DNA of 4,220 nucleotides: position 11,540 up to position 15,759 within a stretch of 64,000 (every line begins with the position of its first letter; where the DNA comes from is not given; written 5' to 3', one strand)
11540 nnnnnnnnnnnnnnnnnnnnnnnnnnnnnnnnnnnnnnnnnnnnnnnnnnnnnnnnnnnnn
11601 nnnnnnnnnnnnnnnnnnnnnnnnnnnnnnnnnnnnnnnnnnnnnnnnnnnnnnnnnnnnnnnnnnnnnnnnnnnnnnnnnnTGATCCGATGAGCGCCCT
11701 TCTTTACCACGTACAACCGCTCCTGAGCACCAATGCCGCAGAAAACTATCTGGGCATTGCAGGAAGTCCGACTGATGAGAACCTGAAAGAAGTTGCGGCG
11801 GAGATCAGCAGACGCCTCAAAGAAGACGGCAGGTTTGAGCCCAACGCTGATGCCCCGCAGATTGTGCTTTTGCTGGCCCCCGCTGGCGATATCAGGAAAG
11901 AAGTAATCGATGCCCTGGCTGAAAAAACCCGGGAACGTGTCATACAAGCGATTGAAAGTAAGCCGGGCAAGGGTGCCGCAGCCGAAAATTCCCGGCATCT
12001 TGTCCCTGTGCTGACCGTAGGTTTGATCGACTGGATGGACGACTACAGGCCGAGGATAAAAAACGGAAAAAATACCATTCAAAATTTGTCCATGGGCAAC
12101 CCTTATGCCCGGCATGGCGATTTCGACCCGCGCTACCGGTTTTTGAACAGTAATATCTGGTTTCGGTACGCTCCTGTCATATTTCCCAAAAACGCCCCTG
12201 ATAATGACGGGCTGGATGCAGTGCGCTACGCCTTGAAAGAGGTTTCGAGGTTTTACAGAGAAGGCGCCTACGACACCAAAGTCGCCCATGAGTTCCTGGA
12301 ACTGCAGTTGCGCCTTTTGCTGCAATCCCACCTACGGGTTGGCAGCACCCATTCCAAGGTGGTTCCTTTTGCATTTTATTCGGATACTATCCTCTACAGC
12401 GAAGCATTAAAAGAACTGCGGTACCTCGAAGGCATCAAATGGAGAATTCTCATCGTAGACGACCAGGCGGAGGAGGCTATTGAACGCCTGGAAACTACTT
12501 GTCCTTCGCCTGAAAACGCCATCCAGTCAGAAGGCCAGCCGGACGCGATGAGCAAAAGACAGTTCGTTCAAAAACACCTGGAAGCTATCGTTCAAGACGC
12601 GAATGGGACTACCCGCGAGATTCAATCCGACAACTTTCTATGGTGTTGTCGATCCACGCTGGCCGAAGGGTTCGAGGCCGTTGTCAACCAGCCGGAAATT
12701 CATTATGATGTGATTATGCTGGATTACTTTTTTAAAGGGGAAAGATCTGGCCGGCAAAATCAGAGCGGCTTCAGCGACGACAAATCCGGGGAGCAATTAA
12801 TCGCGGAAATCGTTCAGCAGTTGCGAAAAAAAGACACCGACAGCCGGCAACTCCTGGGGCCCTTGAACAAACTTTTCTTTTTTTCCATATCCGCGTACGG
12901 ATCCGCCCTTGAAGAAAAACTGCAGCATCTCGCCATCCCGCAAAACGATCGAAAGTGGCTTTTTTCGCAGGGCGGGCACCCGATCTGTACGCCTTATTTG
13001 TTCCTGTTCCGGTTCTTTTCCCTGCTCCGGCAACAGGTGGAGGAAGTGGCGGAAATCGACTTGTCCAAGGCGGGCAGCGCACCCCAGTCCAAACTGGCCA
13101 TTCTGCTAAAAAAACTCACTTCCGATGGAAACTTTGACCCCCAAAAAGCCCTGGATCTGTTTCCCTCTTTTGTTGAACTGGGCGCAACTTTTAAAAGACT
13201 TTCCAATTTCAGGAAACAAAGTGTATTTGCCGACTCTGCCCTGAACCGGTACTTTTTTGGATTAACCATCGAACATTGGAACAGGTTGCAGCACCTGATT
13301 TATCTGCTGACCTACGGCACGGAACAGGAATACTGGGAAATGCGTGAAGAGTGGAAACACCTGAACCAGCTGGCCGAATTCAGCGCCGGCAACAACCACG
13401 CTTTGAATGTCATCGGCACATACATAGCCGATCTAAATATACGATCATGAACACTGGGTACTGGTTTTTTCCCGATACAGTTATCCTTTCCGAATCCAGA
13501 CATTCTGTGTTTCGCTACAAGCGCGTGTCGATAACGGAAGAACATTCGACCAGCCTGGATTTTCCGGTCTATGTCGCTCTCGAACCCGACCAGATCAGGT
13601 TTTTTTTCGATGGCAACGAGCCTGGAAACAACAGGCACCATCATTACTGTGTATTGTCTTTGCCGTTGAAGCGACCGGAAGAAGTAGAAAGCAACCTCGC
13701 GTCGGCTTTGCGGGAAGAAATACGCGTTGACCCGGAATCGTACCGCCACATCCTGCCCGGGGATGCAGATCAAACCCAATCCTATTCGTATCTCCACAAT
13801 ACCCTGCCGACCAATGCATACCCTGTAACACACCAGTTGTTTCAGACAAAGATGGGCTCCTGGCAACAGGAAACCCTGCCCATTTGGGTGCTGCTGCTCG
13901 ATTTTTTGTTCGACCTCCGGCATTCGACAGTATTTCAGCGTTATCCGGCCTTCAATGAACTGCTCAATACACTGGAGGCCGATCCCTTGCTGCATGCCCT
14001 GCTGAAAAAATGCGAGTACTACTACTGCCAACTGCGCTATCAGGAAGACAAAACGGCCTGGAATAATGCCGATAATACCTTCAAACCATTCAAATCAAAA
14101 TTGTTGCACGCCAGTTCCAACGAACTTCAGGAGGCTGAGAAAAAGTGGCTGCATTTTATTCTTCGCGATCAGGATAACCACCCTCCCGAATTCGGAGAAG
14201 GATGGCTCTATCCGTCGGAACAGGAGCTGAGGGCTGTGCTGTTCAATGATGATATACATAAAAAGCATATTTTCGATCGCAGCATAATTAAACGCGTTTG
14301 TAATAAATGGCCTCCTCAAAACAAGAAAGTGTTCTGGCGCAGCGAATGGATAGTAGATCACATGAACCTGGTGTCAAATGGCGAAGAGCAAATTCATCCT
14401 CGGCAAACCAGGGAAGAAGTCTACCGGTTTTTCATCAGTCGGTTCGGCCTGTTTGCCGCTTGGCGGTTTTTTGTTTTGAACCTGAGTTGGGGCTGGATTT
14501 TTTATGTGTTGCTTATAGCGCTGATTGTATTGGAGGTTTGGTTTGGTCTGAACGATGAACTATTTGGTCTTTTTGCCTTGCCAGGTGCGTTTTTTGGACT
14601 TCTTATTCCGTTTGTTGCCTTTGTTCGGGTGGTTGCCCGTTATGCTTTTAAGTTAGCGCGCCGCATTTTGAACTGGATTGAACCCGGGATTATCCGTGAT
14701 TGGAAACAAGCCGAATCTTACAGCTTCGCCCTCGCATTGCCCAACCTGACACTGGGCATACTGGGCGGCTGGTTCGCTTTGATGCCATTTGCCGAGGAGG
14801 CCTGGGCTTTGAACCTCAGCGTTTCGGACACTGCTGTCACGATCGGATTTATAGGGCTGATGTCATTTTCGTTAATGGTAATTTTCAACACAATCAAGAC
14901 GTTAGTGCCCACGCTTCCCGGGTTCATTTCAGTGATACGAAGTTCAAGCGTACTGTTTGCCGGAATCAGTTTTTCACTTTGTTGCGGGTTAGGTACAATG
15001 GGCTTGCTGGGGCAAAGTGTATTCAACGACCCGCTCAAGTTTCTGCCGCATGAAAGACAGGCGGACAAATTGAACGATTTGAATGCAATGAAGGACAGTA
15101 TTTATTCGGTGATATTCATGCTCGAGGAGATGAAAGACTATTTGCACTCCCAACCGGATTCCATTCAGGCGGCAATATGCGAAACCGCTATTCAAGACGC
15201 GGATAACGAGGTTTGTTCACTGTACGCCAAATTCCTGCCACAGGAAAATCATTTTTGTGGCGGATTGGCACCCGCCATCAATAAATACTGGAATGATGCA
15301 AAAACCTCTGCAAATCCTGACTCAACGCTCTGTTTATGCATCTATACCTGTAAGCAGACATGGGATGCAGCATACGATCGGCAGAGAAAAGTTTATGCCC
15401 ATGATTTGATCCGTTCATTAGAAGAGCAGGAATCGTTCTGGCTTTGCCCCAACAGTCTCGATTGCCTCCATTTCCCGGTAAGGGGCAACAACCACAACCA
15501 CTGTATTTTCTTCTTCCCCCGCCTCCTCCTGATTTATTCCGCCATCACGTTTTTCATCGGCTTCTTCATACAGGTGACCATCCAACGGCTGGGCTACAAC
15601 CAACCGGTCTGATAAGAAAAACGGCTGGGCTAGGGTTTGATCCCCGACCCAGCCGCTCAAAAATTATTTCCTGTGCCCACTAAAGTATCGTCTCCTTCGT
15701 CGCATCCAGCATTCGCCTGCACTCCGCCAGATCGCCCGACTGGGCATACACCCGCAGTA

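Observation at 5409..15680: AT-rich 10-kb four-gene operon (kinase-like giant + small protein + receiver-like protein + polytopic membrane protein): candidate undescribed signalling/defence module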

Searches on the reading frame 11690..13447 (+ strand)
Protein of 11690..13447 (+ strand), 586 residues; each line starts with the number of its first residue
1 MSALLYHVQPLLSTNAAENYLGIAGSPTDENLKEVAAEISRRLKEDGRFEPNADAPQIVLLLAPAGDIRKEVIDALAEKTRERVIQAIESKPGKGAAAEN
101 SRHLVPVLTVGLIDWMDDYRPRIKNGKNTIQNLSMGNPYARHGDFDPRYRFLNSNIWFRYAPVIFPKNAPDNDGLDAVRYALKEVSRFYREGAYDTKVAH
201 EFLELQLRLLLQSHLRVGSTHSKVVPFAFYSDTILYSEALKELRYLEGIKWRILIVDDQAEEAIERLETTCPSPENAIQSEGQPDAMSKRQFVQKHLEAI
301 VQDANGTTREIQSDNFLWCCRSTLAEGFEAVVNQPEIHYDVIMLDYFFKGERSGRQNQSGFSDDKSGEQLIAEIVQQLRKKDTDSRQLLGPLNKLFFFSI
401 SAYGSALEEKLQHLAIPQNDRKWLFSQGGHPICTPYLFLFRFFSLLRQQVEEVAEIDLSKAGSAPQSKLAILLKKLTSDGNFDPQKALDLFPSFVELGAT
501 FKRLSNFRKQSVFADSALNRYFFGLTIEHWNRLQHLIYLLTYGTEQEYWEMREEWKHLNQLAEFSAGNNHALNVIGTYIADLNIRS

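Call 4: search_protein_families(library=pfam, proteins=[window:11690-13447:+], max_evalue=0.1)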
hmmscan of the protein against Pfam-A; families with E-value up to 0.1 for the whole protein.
window:11690-13447:+ (586 aa): 0 families

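Call 5: search_protein_families(library=padloc, proteins=[window:11690-13447:+], max_evalue=0.1)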
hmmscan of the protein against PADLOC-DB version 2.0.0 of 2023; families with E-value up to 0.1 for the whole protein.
window:11690-13447:+ (586 aa): 0 families

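Call 6: search_protein_families(library=ncbifam, proteins=[window:11690-13447:+], max_evalue=0.1)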
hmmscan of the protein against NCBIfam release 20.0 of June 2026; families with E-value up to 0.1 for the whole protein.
window:11690-13447:+ (586 aa): 0 families

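Call 8: search_solved_structures(query=window:11690-13447:+, max_evalue=1)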
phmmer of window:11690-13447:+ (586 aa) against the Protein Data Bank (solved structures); distinct sequences matched with E-value up to 1: 0.

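Call 27: find_homologous_proteins(query=window:11690-13447:+, max_evalue=0.01)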
Query window:11690-13447:+ (586 aa): 3 proteins with E <= 0.01 among 8000 candidates.
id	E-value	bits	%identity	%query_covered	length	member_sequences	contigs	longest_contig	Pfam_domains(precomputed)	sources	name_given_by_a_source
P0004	0.0e+0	1334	100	100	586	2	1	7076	-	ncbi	-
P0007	3.6e-21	94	28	59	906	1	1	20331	PF13855.13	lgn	-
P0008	2.0e-20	91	28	59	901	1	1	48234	PF13855.13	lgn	-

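Call 29: find_encoding_contigs(protein=P0008, flank=10000)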
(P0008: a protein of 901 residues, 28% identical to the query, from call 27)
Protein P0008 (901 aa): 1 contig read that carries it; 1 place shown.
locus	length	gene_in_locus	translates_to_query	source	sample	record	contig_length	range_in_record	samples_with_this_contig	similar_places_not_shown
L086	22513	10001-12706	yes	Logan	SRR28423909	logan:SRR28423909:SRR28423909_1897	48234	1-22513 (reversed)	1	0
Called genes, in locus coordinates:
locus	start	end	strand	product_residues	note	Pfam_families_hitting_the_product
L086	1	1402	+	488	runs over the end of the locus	-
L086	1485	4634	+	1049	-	-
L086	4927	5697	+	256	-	-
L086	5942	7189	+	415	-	-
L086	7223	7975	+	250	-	-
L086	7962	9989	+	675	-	PF00072:Response_reg, PF13191:AAA_16 (faint), PF00072:Response_reg, PF00158:Sigma54_activat, PF14532:Sigma54_activ_2, PF25601:AAA_lid_14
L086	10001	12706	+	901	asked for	PF13855:LRR_8 (faint)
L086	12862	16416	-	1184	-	PF00656:Peptidase_C14, PF24096:DUF7379, PF07819:PGAP1 (faint)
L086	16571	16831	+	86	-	PF04226:Transgly_assoc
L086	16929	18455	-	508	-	PF00144:Beta-lactamase, PF11954:DUF3471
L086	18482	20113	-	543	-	PF04389:Peptidase_M28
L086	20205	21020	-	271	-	-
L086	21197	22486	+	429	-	PF02550:AcetylCoA_hydro, PF13336:AcetylCoA_hyd_C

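Call 30: find_encoding_contigs(protein=P0007, flank=10000)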
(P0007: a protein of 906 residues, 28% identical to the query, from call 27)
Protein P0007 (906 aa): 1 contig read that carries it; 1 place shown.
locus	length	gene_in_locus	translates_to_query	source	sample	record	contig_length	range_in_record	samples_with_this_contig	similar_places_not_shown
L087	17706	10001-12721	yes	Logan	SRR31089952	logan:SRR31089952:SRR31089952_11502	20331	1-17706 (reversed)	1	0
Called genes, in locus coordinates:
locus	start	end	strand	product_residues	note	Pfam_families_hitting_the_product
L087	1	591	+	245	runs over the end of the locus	-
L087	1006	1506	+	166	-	-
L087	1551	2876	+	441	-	-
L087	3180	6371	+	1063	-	-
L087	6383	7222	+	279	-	-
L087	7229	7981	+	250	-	-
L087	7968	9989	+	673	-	PF00072:Response_reg, PF13191:AAA_16 (faint), PF00072:Response_reg, PF00158:Sigma54_activat, PF14532:Sigma54_activ_2, PF25601:AAA_lid_14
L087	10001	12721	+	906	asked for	PF13855:LRR_8 (weak)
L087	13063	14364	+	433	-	PF05195:AMP_N, PF00557:Peptidase_M24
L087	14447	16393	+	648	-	-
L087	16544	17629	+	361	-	PF00483:NTP_transferase, PF12804:NTP_transf_3 (weak)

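Call 37: search_protein_families(library=pfam, max_evalue=1, proteins=[L086:1485-4631:+, L086:4927-5694:+, L086:5942-7186:+, L086:7223-7972:+, L086:10001-12703:+, L087:3180-6368:+, L087:6383-7219:+, L087:7229-7978:+, L087:1551-2873:+, L087:14447-16390:+])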
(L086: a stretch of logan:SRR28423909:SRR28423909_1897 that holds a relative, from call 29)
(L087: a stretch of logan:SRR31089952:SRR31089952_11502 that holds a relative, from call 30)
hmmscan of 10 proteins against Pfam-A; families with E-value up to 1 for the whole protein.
L086:1485-4631:+ (1049 aa): 0 families

L086:4927-5694:+ (256 aa): 2 families
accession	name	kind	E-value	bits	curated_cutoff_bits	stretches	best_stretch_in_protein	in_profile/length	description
PF18484.6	CDCA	-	0.15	12.2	29.2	1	23-91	57-119/184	Cadmium carbonic anhydrase repeat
PF10908.13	Tlde1_dom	-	0.17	12.7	30.1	1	89-160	6-81/120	Tlde1 domain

L086:5942-7186:+ (415 aa): 1 family
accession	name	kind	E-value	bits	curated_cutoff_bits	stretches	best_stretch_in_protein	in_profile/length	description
PF08755.16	YccV-like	-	0.18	12.5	22.8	1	220-246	4-30/101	Hemimethylated DNA-binding protein YccV like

L086:7223-7972:+ (250 aa): 0 families

L086:10001-12703:+ (901 aa): 7 families
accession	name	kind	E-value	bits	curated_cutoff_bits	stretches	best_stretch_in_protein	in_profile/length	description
PF13855.12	LRR_8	-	4.3e-06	26.8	27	2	613-669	4-61/61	Leucine rich repeat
PF12770.12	CHAT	-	4.7e-05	23.4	24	1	717-811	105-205/289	CHAT domain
PF12799.13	LRR_4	-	0.00038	21.1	27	2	613-649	4-40/44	Leucine Rich repeats (2 copies)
PF00656.27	Peptidase_C14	-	0.033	14.3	21.4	1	714-811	18-134/233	Caspase domain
PF00072.30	Response_reg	-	0.093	13.3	30.2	1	304-356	11-59/111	Response regulator receiver domain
PF16826.10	DUF5076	-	0.24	11.8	25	1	15-62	22-68/84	Domain of unknown function (DUF5076)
PF00560.39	LRR_1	-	0.29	11.9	20.6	0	634-648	1-16/23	Leucine Rich Repeat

L087:3180-6368:+ (1063 aa): 0 families

L087:6383-7219:+ (279 aa): 1 family
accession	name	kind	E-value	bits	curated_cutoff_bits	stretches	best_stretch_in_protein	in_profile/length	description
PF04410.20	Gar1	-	0.052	13.8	29.3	1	107-139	33-65/92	Gar1/Naf1 RNA binding region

L087:7229-7978:+ (250 aa): 1 family
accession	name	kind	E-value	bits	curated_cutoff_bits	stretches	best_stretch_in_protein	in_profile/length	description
PF10412.15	TrwB_AAD_bind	-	0.16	11.3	20.5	1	174-219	67-113/387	Type IV secretion-system coupling protein DNA-binding domain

L087:1551-2873:+ (441 aa): 3 families
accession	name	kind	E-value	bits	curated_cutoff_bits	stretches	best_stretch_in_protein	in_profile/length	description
PF00348.22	polyprenyl_synt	-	5.4e-05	23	27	1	244-352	135-236/251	Polyprenyl synthetase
PF25642.1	DUF7944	-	0.12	13.4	27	0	229-247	11-29/82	Domain of unknown function (DUF7944)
PF21892.1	TMEM145_N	-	0.39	11.5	28.1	1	400-439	27-64/131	TMEM145, N-terminal domain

L087:14447-16390:+ (648 aa): 4 families
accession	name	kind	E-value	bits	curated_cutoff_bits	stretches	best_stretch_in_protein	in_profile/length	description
PF13653.12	GDPD_2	-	4.7e-05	24.2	27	1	609-635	2-27/30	Glycerophosphoryl diester phosphodiesterase family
PF03009.23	GDPD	-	0.017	15.6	23.6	1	584-636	191-241/244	Glycerophosphoryl diester phosphodiesterase family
PF02811.25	PHP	-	0.021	15.6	26.4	1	27-64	2-41/164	PHP domain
PF11545.14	HemeBinding_Shp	-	0.17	12.1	26.4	1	274-356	35-115/148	Cell surface heme-binding protein Shp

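Call 77: predict_structure(alignment_id=A6)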
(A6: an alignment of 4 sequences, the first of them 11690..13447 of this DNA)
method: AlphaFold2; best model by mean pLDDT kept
length: 586 residues; sequences in the alignment: 4
mean_pLDDT: 32.3   pTM: 0.21
mean pLDDT of the five models: 32.3, 31.3, 31.2, 30.7, 30.4
residues with pLDDT >= 90: 0; 70-90: 0; 50-70: 1; < 50: 585
segments of 3 or more residues with pLDDT < 50: 1-473, 475-586
pLDDT, mean of each block of 10 residues (from residue 1): 24 30 32 39 36 28 31 38 39 40 30 26 28 28 27 26 28 31 31 29 33 28 23 26 27 29 30 28 31 37 34 34 35 32 32 29 35 39 32 30 33 35 29 31 38 38 43 44 40 38 32 32 36 34 33 39 32 26 25
secondary structure, 60 per line:
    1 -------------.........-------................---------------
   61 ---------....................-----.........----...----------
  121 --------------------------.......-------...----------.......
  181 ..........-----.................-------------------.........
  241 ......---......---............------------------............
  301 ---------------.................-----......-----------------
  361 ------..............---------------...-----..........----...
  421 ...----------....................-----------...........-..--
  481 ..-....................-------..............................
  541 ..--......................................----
elements in order: H14-22 H30-45 H70-89 H95-103 E108-110 H147-153 E161-163 H174-190 H196-212 H232-246 E250-255 H259-270 H289-300 H316-332 E338-343 H367-380 E396-398 H404-413 H418-423 H434-453 H465-475 H484-503 H511-542 H545-582

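Call 100: search_protein_families(library=pfam, alignment_id=A8, max_evalue=10)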
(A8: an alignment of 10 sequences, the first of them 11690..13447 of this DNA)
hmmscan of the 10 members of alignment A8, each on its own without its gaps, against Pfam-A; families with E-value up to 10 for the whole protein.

A. member 1, window:11690-13447:+ (586 aa): 2 families
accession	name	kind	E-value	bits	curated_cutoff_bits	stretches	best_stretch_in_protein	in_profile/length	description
PF04847.18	Calcipressin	-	0.13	12.5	23.5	1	376-426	46-95/186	Calcipressin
PF20923.2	COMMD9_HN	-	0.2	12.4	27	0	361-396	13-48/75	COMMD9, helical N-terminal domain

B. families by the number of members that match (of 10 scanned): 16 families
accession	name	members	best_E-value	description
PF00072.30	Response_reg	3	0.0048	Response regulator receiver domain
PF13855.12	LRR_8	2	4.3e-06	Leucine rich repeat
PF12770.12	CHAT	2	4.4e-05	CHAT domain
PF12799.13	LRR_4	2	9.9e-05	Leucine Rich repeats (2 copies)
PF00560.39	LRR_1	2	0.29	Leucine Rich Repeat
PF00962.28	A_deaminase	1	8.5e-25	Adenosine deaminase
PF06407.16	BDV_P40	1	0.017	Borna disease virus P40 protein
PF00656.27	Peptidase_C14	1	0.033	Caspase domain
PF08485.16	Polysacc_syn_2C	1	0.05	Polysaccharide biosynthesis protein C-terminal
PF00806.25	PUF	1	0.057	Pumilio-family RNA binding repeat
PF24849.1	DUF7724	1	0.092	Domain of unknown function (DUF7724)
PF04847.18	Calcipressin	1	0.13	Calcipressin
PF08458.16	PH_2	1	0.14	Plant pleckstrin homology-like region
PF20274.4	cREC_REC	1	0.16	Cyclic-phosphate processing Receiver domain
PF20923.2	COMMD9_HN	1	0.2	COMMD9, helical N-terminal domain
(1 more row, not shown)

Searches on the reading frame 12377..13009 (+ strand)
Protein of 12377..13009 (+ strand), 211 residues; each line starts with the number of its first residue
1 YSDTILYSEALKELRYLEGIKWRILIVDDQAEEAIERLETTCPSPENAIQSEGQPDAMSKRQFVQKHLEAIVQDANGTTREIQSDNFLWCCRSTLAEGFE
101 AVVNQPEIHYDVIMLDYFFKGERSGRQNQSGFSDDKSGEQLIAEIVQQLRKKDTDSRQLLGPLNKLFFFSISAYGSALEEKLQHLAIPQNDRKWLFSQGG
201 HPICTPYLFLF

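Call 24: search_protein_families(library=pfam, max_evalue=10, proteins=[window:12377-13009:+])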
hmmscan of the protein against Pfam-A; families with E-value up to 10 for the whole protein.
window:12377-13009:+ (211 aa): 3 families
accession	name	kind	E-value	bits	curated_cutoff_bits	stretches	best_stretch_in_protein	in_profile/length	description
PF04847.18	Calcipressin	-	0.019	15.2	23.5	1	147-197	46-95/186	Calcipressin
PF24273.1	TRASH_HVO_1752_C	-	0.13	12.9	27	1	75-96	13-34/47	HVO_1752, C-terminal TRASH domain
PF18494.6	Pullulanase_Ins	-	0.17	12.8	27.4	1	129-158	30-59/74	Pullulanase Ins domain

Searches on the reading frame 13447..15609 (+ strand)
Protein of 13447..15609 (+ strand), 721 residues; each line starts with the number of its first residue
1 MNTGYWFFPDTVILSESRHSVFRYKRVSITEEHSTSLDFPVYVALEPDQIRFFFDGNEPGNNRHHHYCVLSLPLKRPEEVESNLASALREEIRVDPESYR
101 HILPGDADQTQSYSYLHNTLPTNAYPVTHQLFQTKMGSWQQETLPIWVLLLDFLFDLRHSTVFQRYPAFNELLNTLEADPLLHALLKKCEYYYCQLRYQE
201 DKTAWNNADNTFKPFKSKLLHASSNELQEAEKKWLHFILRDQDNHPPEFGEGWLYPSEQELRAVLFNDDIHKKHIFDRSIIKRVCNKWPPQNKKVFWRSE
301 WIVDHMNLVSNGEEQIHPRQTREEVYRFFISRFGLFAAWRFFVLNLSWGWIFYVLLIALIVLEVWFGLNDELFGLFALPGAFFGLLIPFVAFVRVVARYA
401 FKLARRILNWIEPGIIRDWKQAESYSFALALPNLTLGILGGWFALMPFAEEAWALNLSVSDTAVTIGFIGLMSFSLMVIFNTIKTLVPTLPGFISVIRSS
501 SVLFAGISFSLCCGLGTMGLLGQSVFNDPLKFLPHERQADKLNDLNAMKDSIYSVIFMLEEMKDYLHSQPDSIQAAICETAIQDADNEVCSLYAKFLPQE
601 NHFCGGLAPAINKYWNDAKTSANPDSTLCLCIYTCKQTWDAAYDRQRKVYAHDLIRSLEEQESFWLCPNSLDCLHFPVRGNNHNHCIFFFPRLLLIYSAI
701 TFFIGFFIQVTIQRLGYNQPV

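Call 4: search_protein_families(library=pfam, proteins=[window:13447-15609:+], max_evalue=0.1)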
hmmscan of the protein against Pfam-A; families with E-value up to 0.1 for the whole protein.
window:13447-15609:+ (721 aa): 0 families

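Call 5: search_protein_families(library=padloc, proteins=[window:13447-15609:+], max_evalue=0.1)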
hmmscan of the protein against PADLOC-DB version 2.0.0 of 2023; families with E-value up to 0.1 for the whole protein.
window:13447-15609:+ (721 aa): 0 families

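Call 6: search_protein_families(library=ncbifam, proteins=[window:13447-15609:+], max_evalue=0.1)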
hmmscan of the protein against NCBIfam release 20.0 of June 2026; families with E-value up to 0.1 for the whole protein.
window:13447-15609:+ (721 aa): 0 families

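Call 101: search_protein_families(library=padloc, alignment_id=A9, max_evalue=10)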
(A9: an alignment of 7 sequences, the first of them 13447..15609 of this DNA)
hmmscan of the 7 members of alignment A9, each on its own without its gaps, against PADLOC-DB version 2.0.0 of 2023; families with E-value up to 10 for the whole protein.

A. member 1, window:13447-15609:+ (721 aa): 0 families

B. families by the number of members that match (of 7 scanned): 2 families
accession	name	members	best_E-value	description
PDLC01155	Mem_01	4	7.8e-08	Membrane protein (6TM) with a globular domain at N-terminus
PDLC03810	RTasSLATT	1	0.2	DRT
